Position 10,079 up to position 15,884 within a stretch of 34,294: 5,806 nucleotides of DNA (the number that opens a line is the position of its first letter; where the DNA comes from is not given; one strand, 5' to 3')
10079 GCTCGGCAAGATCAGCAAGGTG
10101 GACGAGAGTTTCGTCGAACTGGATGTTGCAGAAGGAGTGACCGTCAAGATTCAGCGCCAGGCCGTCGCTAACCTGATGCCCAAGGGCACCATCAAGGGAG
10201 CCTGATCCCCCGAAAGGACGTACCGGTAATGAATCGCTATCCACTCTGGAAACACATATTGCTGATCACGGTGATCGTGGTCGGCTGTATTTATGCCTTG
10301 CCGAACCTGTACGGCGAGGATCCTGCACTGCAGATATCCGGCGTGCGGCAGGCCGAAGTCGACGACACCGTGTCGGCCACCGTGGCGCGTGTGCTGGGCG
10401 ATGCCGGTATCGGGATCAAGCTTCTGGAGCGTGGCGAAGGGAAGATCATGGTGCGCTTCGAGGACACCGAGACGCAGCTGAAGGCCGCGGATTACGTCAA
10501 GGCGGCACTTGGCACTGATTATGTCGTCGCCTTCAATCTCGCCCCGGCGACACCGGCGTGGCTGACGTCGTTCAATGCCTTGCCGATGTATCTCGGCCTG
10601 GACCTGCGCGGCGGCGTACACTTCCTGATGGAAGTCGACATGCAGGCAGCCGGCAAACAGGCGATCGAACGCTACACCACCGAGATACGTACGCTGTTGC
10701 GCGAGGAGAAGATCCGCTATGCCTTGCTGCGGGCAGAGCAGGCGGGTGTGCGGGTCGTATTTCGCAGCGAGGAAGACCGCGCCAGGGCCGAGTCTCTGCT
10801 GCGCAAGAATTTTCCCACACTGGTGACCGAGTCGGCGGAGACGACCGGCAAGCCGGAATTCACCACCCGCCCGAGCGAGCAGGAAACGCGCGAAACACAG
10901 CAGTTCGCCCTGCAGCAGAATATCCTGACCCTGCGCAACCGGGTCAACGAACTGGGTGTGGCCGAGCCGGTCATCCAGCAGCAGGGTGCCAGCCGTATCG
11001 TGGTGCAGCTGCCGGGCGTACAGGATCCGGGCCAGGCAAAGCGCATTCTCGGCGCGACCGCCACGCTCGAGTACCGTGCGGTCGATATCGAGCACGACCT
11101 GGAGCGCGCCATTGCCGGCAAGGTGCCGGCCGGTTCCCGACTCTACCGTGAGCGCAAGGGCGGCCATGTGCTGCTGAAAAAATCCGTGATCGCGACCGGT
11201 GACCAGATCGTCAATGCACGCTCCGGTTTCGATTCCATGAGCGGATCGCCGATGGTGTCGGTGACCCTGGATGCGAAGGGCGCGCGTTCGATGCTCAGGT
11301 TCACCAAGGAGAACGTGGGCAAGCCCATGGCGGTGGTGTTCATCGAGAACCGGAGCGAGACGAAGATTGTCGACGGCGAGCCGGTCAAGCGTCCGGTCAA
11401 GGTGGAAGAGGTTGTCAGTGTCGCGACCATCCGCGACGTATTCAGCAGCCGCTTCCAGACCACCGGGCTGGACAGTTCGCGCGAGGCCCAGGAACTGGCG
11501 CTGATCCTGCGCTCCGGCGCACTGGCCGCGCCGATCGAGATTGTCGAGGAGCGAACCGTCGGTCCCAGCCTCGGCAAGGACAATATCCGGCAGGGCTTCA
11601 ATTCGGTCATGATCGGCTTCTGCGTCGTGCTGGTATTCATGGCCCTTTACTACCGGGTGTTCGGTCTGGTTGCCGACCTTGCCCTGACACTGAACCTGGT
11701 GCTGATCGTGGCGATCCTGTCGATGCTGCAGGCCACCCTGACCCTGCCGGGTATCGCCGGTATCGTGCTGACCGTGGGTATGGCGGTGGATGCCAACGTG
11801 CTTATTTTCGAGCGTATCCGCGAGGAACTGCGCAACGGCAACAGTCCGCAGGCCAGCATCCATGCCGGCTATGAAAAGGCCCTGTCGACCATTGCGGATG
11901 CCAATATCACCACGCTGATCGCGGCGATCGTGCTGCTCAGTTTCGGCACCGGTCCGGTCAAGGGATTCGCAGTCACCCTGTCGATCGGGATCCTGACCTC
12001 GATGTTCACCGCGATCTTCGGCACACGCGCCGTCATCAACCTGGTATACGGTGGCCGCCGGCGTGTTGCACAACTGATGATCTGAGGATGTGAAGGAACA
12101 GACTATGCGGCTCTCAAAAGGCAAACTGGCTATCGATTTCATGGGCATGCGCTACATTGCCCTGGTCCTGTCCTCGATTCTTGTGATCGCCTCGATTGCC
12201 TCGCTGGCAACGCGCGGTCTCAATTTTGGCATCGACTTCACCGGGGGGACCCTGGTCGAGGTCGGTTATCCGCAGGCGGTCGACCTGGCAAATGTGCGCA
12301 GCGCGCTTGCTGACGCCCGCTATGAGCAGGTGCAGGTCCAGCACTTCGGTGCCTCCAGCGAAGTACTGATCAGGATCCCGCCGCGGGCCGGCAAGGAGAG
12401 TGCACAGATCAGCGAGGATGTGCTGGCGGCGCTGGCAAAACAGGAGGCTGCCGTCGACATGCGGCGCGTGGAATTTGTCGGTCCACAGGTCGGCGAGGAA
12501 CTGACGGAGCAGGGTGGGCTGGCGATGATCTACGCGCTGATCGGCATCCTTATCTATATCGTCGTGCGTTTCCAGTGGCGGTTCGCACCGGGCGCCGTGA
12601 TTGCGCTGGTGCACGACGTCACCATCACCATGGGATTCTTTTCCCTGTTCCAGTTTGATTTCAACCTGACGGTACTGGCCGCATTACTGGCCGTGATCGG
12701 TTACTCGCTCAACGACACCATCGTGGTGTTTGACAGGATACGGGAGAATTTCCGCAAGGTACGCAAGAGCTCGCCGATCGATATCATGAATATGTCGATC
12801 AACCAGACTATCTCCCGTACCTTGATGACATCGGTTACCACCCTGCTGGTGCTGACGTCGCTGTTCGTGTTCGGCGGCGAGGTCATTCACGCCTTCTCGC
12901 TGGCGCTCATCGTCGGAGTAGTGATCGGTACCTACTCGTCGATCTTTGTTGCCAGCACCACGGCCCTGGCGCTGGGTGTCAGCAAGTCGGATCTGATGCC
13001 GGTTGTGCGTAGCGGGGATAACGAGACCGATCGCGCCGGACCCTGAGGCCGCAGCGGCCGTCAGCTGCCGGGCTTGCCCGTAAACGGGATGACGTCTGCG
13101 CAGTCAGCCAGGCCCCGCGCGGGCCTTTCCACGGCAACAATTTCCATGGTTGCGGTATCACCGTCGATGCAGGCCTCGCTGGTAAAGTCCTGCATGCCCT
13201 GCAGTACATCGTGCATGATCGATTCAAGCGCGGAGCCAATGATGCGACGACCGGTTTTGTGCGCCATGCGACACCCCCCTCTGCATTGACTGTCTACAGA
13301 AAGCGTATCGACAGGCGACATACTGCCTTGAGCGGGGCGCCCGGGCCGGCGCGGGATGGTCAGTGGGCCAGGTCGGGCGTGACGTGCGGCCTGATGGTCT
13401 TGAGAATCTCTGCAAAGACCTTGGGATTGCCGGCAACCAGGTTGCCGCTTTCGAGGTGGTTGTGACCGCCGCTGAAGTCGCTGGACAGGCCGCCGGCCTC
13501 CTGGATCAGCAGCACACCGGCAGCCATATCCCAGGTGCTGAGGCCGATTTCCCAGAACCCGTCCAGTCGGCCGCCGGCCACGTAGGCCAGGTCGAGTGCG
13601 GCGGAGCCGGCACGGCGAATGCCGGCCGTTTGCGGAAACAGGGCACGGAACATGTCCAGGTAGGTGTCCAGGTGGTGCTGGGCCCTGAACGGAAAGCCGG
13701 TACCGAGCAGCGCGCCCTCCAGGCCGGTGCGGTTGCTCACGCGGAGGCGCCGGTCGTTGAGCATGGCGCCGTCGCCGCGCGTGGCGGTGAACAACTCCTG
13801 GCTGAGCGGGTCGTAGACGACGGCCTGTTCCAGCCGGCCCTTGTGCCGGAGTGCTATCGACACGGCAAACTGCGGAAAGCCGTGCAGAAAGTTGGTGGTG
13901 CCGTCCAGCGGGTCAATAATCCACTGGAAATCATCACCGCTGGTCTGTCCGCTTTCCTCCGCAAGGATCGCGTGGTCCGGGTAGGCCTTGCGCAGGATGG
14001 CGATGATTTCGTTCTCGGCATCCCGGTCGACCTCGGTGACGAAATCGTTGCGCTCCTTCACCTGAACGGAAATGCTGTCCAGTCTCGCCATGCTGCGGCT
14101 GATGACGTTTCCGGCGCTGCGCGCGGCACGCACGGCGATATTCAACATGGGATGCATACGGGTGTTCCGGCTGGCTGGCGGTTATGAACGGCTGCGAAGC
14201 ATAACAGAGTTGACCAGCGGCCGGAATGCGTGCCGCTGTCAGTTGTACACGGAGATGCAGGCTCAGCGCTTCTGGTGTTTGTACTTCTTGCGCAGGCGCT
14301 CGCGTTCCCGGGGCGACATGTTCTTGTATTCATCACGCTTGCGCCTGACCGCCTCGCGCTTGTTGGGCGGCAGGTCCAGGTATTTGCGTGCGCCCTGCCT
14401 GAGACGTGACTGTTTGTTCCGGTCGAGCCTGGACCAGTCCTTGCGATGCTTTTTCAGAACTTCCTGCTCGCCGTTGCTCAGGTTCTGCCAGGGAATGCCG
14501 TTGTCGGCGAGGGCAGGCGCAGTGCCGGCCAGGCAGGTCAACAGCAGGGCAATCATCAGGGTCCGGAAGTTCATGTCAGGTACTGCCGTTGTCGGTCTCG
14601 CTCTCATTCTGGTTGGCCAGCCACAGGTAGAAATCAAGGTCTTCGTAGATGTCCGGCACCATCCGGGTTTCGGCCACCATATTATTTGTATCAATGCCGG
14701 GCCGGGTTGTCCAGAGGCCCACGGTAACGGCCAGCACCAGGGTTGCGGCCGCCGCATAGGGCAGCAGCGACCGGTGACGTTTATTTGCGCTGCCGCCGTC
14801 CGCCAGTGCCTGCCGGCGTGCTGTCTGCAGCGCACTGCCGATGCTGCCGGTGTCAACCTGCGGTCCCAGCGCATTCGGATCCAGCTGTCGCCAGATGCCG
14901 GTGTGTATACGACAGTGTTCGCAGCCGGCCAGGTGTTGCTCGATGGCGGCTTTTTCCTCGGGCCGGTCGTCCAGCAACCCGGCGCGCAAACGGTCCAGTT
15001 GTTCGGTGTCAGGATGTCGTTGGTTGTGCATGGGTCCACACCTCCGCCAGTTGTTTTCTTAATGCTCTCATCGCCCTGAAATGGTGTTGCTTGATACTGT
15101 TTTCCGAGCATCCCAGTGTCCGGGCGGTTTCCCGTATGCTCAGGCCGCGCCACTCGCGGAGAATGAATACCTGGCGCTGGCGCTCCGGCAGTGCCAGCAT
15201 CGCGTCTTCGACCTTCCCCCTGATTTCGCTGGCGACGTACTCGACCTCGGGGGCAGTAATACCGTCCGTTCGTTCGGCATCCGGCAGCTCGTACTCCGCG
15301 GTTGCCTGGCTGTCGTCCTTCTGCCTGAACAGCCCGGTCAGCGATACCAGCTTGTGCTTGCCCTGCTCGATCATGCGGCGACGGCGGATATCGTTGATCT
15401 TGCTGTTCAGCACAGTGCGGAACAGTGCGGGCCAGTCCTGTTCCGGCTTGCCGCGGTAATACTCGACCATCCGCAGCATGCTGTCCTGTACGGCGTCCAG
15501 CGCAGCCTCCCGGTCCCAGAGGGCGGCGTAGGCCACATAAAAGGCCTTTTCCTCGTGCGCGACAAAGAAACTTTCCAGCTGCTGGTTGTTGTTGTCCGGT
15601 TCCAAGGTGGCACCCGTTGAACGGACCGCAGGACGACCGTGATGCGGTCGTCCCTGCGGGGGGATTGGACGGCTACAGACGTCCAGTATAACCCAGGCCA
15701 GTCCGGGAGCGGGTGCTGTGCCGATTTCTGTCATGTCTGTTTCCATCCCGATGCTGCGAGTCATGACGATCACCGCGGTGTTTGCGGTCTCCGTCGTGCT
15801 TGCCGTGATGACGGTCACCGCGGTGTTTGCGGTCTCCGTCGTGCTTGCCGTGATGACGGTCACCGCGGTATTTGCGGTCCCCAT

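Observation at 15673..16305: Sec-secreted protein that is about 25% histidine, built from 45-bp in-frame tandem repeats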

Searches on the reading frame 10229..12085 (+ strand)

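Call 62: search_protein_families(library=pfam, proteins=[window:10229-12085:+], max_evalue=0.00001)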
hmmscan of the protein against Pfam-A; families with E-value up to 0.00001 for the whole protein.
window:10229-12085:+ (618 aa): 6 families
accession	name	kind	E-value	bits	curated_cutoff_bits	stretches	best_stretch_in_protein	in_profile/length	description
PF13721.11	SecD-TM1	-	2.2e-40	137.7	30.5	1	1-101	1-102/103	SecD export protein N-terminal TM region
PF22599.2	SecDF_P1_head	-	3.5e-33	114.3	27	1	306-434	4-114/114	SecDF, P1 head subdomain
PF21760.3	SecD_1st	-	1.5e-27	95.2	27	1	228-286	1-59/60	Protein translocase subunit SecDF, P1 domain, N-terminal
PF02355.23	SecD_SecF_C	-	1.8e-21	76.9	20.5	1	436-603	13-183/189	Protein export membrane protein SecD/SecF, C-terminal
PF03176.21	MMPL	-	8.2e-11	41.9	20.5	1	460-597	149-293/333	MMPL family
PF07549.19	Sec_GG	-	6.5e-06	25.9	20.3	0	117-140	5-28/28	SecD/SecF GG Motif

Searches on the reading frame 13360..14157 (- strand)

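Call 6: search_protein_families(library=pfam, proteins=[window:13360-14157:-], max_evalue=0.01)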
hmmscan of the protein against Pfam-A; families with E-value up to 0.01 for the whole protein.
window:13360-14157:- (265 aa): 1 family
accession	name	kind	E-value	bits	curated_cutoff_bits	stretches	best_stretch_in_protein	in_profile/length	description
PF00459.30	Inositol_P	-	1.2e-69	235.3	27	1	2-255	3-266/271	Inositol monophosphatase family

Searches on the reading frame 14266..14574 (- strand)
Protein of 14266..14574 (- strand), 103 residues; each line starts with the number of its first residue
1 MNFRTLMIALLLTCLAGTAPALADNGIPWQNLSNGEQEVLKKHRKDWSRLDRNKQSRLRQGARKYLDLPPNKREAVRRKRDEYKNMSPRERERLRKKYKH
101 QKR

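Call 6: search_protein_families(library=pfam, proteins=[window:14266-14574:-], max_evalue=0.01)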
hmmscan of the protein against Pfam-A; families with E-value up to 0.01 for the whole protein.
seq(103 aa): 1 family
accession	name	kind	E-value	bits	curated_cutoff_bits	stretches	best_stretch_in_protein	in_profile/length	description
PF11304.13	DUF3106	-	4e-13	50.2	24.3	1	29-102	1-74/104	Protein of unknown function (DUF3106)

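Call 7: search_protein_families(library=ncbifam, proteins=[window:14266-14574:-], max_evalue=0.01)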
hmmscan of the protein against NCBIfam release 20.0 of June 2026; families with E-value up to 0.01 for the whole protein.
seq(103 aa): 0 families

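Call 51: search_solved_structures(query=window:14266-14574:-, max_evalue=10)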
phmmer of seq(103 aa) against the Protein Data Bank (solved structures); distinct sequences matched with E-value up to 10: 1.
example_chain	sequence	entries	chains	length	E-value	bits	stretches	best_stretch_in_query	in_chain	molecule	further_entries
8qai_A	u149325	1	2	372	7.9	9.9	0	11-63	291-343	sc-CC-7-LI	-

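Call 53: find_homologous_proteins(query=window:14266-14574:-, max_evalue=0.00001)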
Query seq(103 aa) (103 aa): 7 proteins with E <= 0.00001 among 16 candidates.
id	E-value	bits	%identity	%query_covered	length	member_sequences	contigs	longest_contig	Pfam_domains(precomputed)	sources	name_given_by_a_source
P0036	6.3e-37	143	69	85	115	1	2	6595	PF11304.14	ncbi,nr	ncbi:MAG: DUF3106 domain-containing protein [Gammaproteobacteria bacterium]|nr:DUF3106 domain-contai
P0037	3.7e-34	135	65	100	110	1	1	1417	PF11304.14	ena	-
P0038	3.2e-31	125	63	83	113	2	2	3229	PF11304.14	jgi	-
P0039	5.1e-31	125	61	100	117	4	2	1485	PF11304.14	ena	-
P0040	4.4e-30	122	63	79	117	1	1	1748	PF11304.14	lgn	-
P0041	1.4e-29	120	68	75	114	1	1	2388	PF11304.14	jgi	-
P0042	8.2e-22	95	55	83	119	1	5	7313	PF11304.14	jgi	jgi:hypothetical protein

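Call 64: predict_structure(alignment_id=A3)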
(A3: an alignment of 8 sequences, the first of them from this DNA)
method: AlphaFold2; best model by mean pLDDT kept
length: 103 residues; sequences in the alignment: 8
mean_pLDDT: 82.5   pTM: 0.59
mean pLDDT of the five models: 82.5, 82.0, 81.0, 78.2, 77.2
residues with pLDDT >= 90: 69; 70-90: 8; 50-70: 13; < 50: 13
segments of 3 or more residues with pLDDT < 50: 1-4, 10-12, 14-17
pLDDT, mean of each block of 10 residues (from residue 1): 48 48 73 96 94 94 95 93 94 92 78
secondary structure, 60 per line:
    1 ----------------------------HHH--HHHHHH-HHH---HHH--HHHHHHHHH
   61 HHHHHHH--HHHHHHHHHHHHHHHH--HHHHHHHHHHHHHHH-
elements in order: H34-39 H52-67 H70-85 H88-102

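Call 67: fold_search(model_id=the predicted structure, library=pdb)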
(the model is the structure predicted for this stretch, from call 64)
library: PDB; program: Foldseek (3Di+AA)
matches with E <= 10: 7; with E <= 0.001: 0
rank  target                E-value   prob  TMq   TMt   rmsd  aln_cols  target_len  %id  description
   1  6hx1                  5.7e+00  0.10  0.26  0.09   6.3        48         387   25  IRE1 ALPHA IN COMPLEX WITH imidazo[1,2-b]pyridazin-8-amine compound 2 (released 2019-02-27)
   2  6xdf_B                5.7e+00  0.09  0.26  0.09   5.4        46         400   26  Crystal structure of IRE1a in complex with G-4100 (released 2021-04-21)
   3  9yzy_M                7.4e+00  0.11  0.28  0.10   3.3        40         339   25  ctSAGA Focused on HAT Bromodomain region (released 2025-12-03)
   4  8uvl                  8.4e+00  0.07  0.26  0.09   6.3        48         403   25  Crystal structure of selective IRE1a inhibitor 29 at the enzyme active site (released 2024-05-29)
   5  6w3c_B                9.0e+00  0.07  0.26  0.09   6.3        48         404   25  Structure of phosphorylated apo IRE1 (released 2020-12-09)
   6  1wgf_MODEL_1_A        9.0e+00  0.04  0.21  0.24   4.3        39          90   23  Solution structure of the 4th HMG-box of mouse UBF1 (released 2004-11-28)
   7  3cym                  9.0e+00  0.02  0.19  0.06  11.4        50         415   14  Crystal structure of protein BAD_0989 from Bifidobacterium adolescentis (released 2008-05-27)

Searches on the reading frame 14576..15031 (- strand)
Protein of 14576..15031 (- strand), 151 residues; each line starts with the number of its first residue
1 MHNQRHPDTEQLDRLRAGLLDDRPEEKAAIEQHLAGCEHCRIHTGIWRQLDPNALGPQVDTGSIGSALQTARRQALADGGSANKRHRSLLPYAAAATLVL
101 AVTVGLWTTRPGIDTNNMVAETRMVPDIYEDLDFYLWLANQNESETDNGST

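Call 6: search_protein_families(library=pfam, proteins=[window:14576-15031:-], max_evalue=0.01)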
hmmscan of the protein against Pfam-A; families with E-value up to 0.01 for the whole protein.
window:14576-15031:- (151 aa): 1 family
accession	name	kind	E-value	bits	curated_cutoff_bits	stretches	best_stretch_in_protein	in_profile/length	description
PF13490.11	zf-HC2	-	0.00012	22.5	22.2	1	24-41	18-35/35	Putative zinc-finger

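Call 7: search_protein_families(library=ncbifam, proteins=[window:14576-15031:-], max_evalue=0.01)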
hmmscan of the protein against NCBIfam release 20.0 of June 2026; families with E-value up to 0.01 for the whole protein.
window:14576-15031:- (151 aa): 1 family
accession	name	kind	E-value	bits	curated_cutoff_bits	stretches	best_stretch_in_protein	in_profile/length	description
NF052375.1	antisigma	equivalog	3.8e-05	23.8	100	1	24-110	12-105/217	anti-sigma factor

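Call 75: find_encoding_contigs(protein=window:14576-15031:-, flank=3000, max_places=5)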
Protein window:14576-15031:- (151 aa): no gene with exactly this product is on record in the collection.

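Call 85: search_solved_structures(query=window:14576-15031:-, max_evalue=1)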
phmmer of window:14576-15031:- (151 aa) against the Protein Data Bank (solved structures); distinct sequences matched with E-value up to 1: 1.
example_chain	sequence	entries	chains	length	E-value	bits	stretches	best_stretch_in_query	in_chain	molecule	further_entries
8rlz_A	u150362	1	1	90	0.15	15.4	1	13-53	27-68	Antisigma factor DdvA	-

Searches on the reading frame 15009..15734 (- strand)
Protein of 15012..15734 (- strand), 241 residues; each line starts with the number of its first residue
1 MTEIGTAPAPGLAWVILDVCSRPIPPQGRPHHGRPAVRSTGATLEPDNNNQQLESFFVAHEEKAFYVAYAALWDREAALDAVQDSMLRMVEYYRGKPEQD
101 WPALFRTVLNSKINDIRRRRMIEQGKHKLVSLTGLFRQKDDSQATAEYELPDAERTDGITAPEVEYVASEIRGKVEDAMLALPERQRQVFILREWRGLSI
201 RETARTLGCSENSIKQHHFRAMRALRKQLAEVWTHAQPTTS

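Call 6: search_protein_families(library=pfam, proteins=[window:15012-15734:-], max_evalue=0.01)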
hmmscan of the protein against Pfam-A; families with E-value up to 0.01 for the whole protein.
seq(241 aa): 5 families
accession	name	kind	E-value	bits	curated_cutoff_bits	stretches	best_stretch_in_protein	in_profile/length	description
PF08281.18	Sigma70_r4_2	-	7.5e-17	61.2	25.7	1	174-225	3-54/54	Sigma-70, region 4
PF04545.22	Sigma70_r4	-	8.2e-14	51.3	24.1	1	178-227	1-50/50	Sigma-70, region 4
PF13384.12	HTH_23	-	0.00017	21.7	24.6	1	184-215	4-35/50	Homeodomain-like domain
PF07638.17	Sigma70_ECF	-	0.00039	20.8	21.1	1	178-218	132-172/185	ECF sigma factor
PF13560.12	HTH_31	-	0.0028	18.4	27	1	192-215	9-32/64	Helix-turn-helix domain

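Call 7: search_protein_families(library=ncbifam, proteins=[window:15012-15734:-], max_evalue=0.01)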
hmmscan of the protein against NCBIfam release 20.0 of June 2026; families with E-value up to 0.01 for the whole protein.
seq(241 aa): 78 families (the best 25 are shown)
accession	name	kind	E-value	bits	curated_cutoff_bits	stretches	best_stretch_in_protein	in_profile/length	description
NF006550.0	PRK09047.1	equivalog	1.6e-46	158.2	173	1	47-232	8-190/194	RNA polymerase sigma factor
TIGR02937.1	sigma70-ECF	superfamily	2.1e-22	79.5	42.9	1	52-229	2-165/165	sigma-70 family RNA polymerase sigma factor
TIGR02985.1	Sig70_bacteroi1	subfamily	1.7e-19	70.6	126.4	1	53-229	3-162/162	RNA polymerase sigma-70 factor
TIGR02983.1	SigE-fam_strep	subfamily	1.5e-18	67.2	141.55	2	139-231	76-160/162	SigE family RNA polymerase sigma factor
NF008888.0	PRK11922.1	equivalog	2.4e-18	66.6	204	1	48-231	27-198/231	RNA polymerase sigma factor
TIGR02984.1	Sig-70_plancto1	subfamily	4e-17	62.4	183.75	1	75-229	35-188/189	RNA polymerase sigma-70 factor, Planctomycetaceae-specific subfamily 1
NF058625.1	sigma_PG0214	equivalog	5.2e-16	58.8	130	1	52-231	5-163/170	GFO_1088 family ECF-type sigma factor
TIGR02950.1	SigM_subfam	subfamily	2.7e-15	56.5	147.95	1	136-229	66-158/159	RNA polymerase sigma factor, SigM family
NF009166.1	PRK12513.1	equivalog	2.9e-14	53.2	206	1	53-232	24-189/193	RNA polymerase sigma factor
NF007225.0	PRK09643.1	equivalog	1.5e-13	50.9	190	1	51-235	27-188/204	RNA polymerase sigma factor SigM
NF053879.1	RNAPolSigSigVBac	equivalog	4.7e-13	49.1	190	2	175-231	101-157/160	RNA polymerase sigma factor SigV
NF004113.0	PRK05602.1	equivalog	2.5e-12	46.8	208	1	61-232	55-204/211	RNA polymerase sigma factor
NF007230.0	PRK09648.1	subfamily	7e-12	45.5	209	1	135-230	97-190/195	RNA polymerase sigma factor ShbA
NF009179.0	PRK12527.1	equivalog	1.1e-11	45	162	1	136-231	61-155/159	RNA polymerase sigma factor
NF007223.0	PRK09641.1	equivalog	8.3e-11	42.1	209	1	60-231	27-186/187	RNA polymerase sigma factor SigW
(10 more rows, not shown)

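Call 11: find_related_loci(query=window:15012-15605:-, collection=genome_contigs, flank=5000)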
Query seq(198 aa) (198 aa) in genome_contigs; peptide patterns used: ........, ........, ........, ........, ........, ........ (x = any residue, [..] = any of these).
111 stretches matched a pattern; 56 encode a relative of the query (tblastn E <= 1e-3); 56 distinct loci.
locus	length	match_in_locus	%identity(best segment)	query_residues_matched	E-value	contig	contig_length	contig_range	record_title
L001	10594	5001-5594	86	1-198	6e-119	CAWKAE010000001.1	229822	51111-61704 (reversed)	MAG: uncultured Halobacteria archaeon isolate MFD03551.bin.2.47 genome assembly, contig: contig_11696, whole genome shot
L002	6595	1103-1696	85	1-198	3e-118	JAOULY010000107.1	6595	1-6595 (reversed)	MAG: Gammaproteobacteria bacterium isolate 8_1_July_SF_Bin11 8_1_July_SF_Bin11_scaffold_6064_c1, whole genome shotgun se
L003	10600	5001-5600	85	1-198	2e-116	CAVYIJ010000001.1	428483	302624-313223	MAG: uncultured Halobacteria archaeon isolate MFD03551.bin.2.20 genome assembly, contig: contig_10060, whole genome shot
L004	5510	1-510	91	29-198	4e-105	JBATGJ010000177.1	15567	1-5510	MAG: Gammaproteobacteria bacterium isolate MFD10350_ilm_asm_bin17 k127_262811, whole genome shotgun sequence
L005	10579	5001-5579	76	5-196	1e-101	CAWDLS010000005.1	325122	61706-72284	MAG: uncultured Gammaproteobacteria bacterium isolate MFD04944.bin.1.85 genome assembly, contig: contig_61022, whole gen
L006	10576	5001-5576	75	6-196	4e-101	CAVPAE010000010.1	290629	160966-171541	MAG: uncultured Gammaproteobacteria bacterium isolate MFD09964.bin.1.155 genome assembly, contig: contig_7140, whole gen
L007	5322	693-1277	75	5-198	2e-100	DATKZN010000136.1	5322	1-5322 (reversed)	MAG TPA_asm: Gammaproteobacteria bacterium isolate SMAG_U14246 k141_4430967, whole genome shotgun sequence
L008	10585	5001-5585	74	5-198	4e-100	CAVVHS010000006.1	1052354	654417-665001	MAG: uncultured Gammaproteobacteria bacterium isolate MFD02832.bin.1.93 genome assembly, contig: contig_2405, whole geno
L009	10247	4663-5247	76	5-198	1e-99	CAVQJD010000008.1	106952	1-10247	MAG: uncultured Gammaproteobacteria bacterium isolate MFD09779.bin.2.64 genome assembly, contig: contig_40384, whole gen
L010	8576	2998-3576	74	6-197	8e-99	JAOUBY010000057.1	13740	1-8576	MAG: Gammaproteobacteria bacterium isolate 24_May_SF_Bin18 24_May_SF_Bin18_scaffold_346_c1, whole genome shotgun sequenc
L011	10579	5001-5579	76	6-197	5e-99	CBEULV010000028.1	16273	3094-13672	MAG TPA_asm: uncultured Gammaproteobacteria bacterium isolate SRR13515399_binner23_Refined_8 genome assembly, contig: ER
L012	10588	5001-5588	73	4-198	5e-98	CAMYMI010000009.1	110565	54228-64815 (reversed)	MAG: uncultured Ectothiorhodospiraceae bacterium isolate ES_Gamma_050 genome assembly, contig: scaffold_203, whole genom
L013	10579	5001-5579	73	7-198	2e-97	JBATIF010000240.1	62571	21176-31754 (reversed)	MAG: Gammaproteobacteria bacterium isolate MFD10279_ilm_asm_bin30 k127_52015, whole genome shotgun sequence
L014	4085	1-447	98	50-198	1e-97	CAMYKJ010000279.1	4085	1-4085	MAG: uncultured Ectothiorhodospiraceae bacterium isolate FCS_Gamma_054 genome assembly, contig: scaffold_47687, whole ge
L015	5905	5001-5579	74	7-198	4e-97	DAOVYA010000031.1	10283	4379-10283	MAG TPA_asm: Gammaproteobacteria bacterium isolate CSMAG_1771 CSMAG_1771_k141_4080062_length_10283_cov_10.8034, whole ge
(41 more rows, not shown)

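Call 84: search_solved_structures(query=window:15009-15605:-, max_evalue=0.00001)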
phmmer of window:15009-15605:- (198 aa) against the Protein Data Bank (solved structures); distinct sequences matched with E-value up to 0.00001: 2.
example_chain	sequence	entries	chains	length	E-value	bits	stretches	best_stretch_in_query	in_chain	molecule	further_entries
8z6g_B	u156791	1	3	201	4e-07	33.1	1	86-188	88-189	RNA polymerase sigma factor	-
6in7_B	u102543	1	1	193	4.5e-07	32.9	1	86-187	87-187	RNA polymerase sigma-H factor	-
